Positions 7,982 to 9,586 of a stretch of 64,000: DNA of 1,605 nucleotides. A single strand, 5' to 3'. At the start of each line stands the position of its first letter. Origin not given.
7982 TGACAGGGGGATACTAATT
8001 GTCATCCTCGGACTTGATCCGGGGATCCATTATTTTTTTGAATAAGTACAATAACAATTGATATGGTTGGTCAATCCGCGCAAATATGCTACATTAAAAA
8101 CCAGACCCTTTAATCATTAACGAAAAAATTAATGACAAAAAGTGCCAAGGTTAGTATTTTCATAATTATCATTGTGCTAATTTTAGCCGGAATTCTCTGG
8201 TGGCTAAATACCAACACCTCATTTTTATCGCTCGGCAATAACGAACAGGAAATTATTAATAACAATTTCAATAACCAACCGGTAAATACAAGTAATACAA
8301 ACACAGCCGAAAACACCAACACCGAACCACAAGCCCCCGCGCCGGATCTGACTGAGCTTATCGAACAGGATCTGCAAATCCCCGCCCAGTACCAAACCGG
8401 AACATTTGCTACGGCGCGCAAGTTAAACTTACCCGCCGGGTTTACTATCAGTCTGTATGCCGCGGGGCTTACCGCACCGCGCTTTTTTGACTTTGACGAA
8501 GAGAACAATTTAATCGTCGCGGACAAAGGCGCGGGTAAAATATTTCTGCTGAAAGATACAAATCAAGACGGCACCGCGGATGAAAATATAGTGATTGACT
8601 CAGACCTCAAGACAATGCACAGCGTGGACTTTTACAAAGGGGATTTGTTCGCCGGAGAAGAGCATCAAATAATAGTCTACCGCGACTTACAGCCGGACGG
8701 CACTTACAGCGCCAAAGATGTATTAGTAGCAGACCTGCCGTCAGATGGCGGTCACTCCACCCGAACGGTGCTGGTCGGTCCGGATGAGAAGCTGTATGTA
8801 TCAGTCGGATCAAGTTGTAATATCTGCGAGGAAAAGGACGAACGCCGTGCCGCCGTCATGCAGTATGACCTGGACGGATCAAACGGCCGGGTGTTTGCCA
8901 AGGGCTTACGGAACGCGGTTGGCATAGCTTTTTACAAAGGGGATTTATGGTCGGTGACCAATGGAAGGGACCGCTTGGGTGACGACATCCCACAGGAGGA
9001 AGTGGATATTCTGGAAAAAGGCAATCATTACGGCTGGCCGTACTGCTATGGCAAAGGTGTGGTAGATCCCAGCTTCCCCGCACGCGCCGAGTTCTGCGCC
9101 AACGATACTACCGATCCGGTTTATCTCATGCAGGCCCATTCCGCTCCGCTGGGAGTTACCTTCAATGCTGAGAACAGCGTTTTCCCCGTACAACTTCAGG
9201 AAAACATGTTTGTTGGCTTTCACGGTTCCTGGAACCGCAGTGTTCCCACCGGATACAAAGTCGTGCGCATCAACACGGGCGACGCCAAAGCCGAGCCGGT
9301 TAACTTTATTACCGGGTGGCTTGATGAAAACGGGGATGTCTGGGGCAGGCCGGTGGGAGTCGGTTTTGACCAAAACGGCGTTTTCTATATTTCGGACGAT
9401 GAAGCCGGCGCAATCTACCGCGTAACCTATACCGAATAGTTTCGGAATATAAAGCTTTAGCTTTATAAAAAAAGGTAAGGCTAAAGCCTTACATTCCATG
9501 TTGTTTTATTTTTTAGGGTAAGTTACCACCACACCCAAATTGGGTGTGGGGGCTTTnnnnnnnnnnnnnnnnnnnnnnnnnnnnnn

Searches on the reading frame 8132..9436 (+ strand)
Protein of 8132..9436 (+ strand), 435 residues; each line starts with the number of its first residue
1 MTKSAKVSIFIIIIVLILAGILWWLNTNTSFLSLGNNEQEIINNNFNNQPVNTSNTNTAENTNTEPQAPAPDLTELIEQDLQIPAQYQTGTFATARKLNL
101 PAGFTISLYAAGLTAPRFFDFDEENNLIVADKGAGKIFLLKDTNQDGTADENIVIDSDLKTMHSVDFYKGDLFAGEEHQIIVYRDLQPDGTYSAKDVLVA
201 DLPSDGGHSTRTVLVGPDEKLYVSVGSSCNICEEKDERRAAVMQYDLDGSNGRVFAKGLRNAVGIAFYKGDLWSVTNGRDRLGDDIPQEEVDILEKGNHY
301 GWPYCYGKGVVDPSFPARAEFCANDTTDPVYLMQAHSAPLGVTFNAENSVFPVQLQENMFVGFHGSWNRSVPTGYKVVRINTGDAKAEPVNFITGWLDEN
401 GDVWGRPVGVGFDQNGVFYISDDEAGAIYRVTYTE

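Call 54: search_protein_families(library=padloc, proteins=[window:8132-9436:+], max_evalue=0.01)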
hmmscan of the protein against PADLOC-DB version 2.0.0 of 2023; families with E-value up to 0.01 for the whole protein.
window:8132-9436:+ (435 aa): 1 family
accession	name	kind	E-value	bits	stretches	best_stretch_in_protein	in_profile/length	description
PDLC03695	HEase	-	0.0088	14.2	0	342-403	50-109/192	homing endonuclease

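Call 71: search_protein_families(library=pfam, proteins=[window:8132-9436:+], max_evalue=0.001)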
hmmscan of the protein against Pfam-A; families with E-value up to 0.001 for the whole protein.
window:8132-9436:+ (435 aa): 3 families
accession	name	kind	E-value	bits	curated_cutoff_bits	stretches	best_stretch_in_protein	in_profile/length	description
PF23500.1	DUF7133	-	7.1e-13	49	27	1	95-283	6-211/385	Domain of unknown function (DUF7133)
PF22807.2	TrAA12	-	1.7e-12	46.9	30.9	2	321-430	266-377/463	TrAA12-like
PF07995.17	GSDH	-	1.2e-10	41.6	25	1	186-362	89-276/332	Glucose / Sorbosone dehydrogenase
